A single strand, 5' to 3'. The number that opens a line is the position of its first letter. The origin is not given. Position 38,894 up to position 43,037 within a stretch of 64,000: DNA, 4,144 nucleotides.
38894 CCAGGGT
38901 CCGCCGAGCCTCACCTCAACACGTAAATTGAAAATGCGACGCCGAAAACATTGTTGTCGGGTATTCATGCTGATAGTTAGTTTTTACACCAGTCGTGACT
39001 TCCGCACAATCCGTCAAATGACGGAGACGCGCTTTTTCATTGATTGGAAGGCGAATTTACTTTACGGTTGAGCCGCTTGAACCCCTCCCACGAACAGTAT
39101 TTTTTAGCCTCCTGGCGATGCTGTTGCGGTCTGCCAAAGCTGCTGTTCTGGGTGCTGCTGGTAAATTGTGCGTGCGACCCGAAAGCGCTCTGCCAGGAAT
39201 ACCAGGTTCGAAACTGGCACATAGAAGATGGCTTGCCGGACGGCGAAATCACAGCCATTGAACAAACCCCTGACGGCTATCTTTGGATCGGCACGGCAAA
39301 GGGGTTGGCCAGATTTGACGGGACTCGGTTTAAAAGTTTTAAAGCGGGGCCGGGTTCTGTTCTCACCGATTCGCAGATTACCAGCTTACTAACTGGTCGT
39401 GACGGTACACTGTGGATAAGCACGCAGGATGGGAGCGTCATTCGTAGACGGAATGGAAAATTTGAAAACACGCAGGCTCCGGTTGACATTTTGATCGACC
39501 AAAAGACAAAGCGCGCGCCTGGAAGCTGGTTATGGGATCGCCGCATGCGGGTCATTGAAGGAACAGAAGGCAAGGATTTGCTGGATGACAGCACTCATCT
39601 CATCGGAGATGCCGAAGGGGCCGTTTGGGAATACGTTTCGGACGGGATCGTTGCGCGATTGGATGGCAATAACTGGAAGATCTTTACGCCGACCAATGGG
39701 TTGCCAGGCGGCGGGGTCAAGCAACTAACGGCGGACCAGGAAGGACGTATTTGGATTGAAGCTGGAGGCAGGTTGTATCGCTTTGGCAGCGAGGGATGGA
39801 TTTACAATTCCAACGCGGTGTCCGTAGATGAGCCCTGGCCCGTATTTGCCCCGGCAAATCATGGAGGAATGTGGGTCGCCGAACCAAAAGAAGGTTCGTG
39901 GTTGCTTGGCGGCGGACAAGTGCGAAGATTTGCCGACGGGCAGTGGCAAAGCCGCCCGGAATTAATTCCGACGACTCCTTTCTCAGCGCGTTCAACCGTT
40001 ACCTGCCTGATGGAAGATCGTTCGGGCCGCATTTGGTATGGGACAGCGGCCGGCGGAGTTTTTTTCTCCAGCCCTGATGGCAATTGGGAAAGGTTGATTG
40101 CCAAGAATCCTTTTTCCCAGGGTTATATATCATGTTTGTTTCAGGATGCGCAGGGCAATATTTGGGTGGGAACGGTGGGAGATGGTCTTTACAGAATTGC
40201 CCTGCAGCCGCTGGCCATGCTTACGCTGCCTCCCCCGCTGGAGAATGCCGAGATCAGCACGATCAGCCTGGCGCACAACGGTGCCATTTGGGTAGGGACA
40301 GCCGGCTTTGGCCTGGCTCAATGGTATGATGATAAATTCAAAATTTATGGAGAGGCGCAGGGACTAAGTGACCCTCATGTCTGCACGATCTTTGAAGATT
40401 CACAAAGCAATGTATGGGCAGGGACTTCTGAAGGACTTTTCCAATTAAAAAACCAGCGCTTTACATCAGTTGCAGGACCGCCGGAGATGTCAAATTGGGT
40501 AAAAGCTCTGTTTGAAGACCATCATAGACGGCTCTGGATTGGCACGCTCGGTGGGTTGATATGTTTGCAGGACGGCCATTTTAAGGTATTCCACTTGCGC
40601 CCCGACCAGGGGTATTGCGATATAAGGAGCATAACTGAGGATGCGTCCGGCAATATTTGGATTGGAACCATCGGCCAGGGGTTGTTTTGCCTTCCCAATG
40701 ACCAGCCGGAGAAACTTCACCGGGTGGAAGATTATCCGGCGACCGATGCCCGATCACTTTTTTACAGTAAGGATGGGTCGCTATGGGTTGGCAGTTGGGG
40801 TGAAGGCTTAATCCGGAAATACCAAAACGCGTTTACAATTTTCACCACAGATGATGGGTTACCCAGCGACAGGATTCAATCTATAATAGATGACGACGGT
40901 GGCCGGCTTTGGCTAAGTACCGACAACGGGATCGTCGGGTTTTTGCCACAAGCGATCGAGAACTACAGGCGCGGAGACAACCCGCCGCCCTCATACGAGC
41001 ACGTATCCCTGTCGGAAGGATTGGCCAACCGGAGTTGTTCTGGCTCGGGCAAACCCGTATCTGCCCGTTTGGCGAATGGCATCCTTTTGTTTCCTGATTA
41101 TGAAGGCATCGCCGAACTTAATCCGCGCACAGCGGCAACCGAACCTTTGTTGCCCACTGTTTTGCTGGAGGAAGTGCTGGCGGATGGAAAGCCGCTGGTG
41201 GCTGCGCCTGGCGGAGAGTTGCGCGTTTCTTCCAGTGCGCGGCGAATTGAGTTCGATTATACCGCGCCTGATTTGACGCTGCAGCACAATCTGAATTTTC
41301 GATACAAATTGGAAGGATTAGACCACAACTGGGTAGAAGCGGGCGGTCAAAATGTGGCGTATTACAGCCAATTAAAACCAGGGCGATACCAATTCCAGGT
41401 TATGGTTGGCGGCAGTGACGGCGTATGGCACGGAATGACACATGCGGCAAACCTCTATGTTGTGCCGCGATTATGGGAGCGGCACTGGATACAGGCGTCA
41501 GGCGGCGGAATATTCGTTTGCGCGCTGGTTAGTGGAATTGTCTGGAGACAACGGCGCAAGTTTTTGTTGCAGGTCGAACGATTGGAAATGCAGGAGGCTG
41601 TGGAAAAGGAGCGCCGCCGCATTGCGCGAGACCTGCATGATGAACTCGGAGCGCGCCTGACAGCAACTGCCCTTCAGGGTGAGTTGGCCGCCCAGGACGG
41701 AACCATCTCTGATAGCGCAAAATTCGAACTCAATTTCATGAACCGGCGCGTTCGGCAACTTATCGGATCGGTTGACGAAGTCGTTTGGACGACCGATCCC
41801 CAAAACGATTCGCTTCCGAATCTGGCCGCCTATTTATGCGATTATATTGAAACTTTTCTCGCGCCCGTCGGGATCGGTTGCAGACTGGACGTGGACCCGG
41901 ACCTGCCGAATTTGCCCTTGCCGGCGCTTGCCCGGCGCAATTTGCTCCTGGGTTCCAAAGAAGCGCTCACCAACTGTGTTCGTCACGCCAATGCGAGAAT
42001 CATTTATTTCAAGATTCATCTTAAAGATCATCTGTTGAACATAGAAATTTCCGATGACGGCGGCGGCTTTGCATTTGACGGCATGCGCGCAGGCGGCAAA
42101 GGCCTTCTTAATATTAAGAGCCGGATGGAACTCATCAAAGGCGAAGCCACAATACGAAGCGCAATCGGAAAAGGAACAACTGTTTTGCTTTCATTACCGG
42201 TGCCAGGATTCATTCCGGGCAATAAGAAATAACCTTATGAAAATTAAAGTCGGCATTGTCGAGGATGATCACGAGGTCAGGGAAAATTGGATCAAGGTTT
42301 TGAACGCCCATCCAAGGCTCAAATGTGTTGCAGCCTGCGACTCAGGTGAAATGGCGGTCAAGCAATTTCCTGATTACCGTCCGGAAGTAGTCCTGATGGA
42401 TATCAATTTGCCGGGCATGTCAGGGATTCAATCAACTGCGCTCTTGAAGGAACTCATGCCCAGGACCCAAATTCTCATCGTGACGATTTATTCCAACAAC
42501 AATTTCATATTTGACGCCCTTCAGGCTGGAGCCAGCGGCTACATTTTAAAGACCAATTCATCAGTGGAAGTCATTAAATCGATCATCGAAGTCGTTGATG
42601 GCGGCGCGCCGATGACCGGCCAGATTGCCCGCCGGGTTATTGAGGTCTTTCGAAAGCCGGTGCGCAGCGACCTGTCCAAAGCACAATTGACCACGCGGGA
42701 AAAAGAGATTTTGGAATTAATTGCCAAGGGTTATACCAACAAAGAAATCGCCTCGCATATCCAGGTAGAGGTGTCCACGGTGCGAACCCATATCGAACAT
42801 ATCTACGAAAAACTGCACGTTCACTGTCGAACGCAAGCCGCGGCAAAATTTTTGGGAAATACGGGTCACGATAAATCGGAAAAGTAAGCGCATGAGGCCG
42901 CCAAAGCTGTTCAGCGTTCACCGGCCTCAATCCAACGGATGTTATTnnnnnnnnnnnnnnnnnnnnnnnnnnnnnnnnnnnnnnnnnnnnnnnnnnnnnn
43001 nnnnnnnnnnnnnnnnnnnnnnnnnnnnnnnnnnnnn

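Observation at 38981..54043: A 16-bp 7-2-7 palindrome fused to TTGT-N17-A/T-rich promoters marks five promoters of the glycan island: candidate regulon of the local NarL-type regulator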

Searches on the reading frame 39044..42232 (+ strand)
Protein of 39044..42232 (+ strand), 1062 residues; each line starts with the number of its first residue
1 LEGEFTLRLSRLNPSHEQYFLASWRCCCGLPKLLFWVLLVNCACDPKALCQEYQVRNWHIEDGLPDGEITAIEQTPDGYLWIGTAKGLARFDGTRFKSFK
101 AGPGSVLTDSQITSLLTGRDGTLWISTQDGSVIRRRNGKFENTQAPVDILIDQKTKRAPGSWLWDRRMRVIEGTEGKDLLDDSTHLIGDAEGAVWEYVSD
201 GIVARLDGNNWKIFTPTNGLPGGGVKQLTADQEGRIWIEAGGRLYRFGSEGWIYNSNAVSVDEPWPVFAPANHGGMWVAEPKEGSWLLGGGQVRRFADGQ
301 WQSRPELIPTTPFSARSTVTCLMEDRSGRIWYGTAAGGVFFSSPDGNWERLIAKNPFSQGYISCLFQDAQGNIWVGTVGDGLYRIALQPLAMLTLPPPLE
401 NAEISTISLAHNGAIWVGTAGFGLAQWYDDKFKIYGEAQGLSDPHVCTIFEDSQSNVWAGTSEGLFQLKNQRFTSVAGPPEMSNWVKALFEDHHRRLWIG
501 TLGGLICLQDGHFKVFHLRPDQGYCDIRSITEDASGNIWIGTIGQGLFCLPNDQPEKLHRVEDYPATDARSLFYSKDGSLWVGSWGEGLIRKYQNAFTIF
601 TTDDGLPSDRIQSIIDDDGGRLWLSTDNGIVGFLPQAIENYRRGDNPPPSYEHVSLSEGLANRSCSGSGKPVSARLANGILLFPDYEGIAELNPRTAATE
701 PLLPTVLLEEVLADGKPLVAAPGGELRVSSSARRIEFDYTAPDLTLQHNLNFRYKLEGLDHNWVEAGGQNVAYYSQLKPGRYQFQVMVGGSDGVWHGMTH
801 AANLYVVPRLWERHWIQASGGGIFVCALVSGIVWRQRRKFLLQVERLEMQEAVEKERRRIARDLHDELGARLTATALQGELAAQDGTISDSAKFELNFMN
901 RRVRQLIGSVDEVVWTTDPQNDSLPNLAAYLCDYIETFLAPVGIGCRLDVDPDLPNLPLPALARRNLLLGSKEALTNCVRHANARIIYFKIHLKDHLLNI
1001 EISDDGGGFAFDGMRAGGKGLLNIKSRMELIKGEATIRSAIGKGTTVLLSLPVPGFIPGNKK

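Call 9: search_protein_families(library=pfam, proteins=[window:39044-42232:+])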
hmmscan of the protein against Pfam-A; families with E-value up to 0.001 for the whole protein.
window:39044-42232:+ (1062 aa): 5 families
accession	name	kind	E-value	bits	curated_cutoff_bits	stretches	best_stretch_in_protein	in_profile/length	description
PF07494.17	Reg_prop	-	1.1e-47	154.3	20.4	2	357-378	2-23/24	Two component regulator propeller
PF07495.19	Y_Y_Y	-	3.4e-12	46.5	26.6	1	749-795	7-53/65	Y_Y_Y domain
PF07730.19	HisKA_3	-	8.5e-10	39.5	24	1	856-919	1-65/68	Histidine kinase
PF02518.31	HATPase_c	-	2.3e-07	31.7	26.4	1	972-1054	11-110/111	Histidine kinase-, DNA gyrase B-, and HSP90-like ATPase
PF23748.1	Beta-prop_LRRK2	-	4.3e-07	29.7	26.9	0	483-512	273-302/359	LRRK2 beta propeller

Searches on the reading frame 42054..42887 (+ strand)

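Call 9: search_protein_families(library=pfam, proteins=[window:42054-42887:+])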
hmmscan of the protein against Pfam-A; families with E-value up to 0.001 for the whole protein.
window:42054-42887:+ (277 aa): 4 families
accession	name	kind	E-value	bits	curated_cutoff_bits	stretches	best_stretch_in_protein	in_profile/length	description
PF00072.30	Response_reg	-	5.3e-23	81.7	30.2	1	67-176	2-109/111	Response regulator receiver domain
PF00196.25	GerE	-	2e-17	63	23.5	1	211-264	2-55/57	Bacterial regulatory proteins, luxR family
PF08281.18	Sigma70_r4_2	-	2.8e-07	30.5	25.7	1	210-254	9-54/54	Sigma-70, region 4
PF13936.12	HTH_38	-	0.00029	20.9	27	1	212-248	5-42/44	Helix-turn-helix domain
